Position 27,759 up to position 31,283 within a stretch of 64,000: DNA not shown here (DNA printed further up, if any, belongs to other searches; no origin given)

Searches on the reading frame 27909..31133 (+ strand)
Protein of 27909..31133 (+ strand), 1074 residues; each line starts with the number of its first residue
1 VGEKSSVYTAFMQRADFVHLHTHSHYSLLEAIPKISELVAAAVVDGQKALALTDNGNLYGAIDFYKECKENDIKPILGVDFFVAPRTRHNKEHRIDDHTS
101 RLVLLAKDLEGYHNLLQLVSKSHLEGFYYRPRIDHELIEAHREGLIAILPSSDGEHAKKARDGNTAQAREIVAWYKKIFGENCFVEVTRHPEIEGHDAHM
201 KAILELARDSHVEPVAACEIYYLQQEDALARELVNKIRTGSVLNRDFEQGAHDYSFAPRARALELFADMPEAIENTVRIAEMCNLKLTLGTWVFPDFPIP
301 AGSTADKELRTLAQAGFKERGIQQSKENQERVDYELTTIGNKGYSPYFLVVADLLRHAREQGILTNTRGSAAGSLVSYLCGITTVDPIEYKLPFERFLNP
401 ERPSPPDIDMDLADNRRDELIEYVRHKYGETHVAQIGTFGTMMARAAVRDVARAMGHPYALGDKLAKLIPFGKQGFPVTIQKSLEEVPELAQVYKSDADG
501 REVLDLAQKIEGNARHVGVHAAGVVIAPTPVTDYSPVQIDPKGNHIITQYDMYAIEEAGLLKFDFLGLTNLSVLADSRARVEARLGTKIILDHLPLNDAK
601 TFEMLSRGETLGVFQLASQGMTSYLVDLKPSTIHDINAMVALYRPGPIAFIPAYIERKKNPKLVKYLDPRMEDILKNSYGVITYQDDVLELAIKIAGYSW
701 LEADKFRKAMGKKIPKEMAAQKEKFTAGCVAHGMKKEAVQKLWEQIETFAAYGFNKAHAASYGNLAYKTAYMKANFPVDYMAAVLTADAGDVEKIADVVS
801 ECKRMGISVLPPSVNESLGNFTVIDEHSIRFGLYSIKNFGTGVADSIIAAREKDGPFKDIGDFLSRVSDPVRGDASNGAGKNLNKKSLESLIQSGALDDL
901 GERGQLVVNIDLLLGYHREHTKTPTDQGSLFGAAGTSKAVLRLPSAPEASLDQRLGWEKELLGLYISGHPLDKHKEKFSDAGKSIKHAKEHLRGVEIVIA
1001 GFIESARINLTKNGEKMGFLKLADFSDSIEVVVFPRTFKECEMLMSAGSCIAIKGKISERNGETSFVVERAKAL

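Call 81: search_protein_families(library=pfam, proteins=[window:27909-31133:+], max_evalue=0.00001)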
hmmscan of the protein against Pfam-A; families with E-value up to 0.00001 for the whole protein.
window:27909-31133:+ (1074 aa): 5 families
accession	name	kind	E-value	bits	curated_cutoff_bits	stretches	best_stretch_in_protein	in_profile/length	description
PF07733.18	DNA_pol3_alpha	-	9.2e-95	317.6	23.9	1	308-567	2-260/260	Bacterial DNA polymerase III alpha NTPase domain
PF17657.6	DNA_pol3_finger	-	5.9e-51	172.5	22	1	570-733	1-166/166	Bacterial DNA polymerase III alpha subunit finger domain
PF02811.25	PHP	-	2e-47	162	26.4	1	19-190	1-164/164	PHP domain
PF14579.12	HHH_6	-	1.2e-22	80.3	25.6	1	806-903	1-87/90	Helix-hairpin-helix motif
PF01336.31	tRNA_anti-codon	-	2.4e-10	40.7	27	1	998-1071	2-72/75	OB-fold nucleic acid binding domain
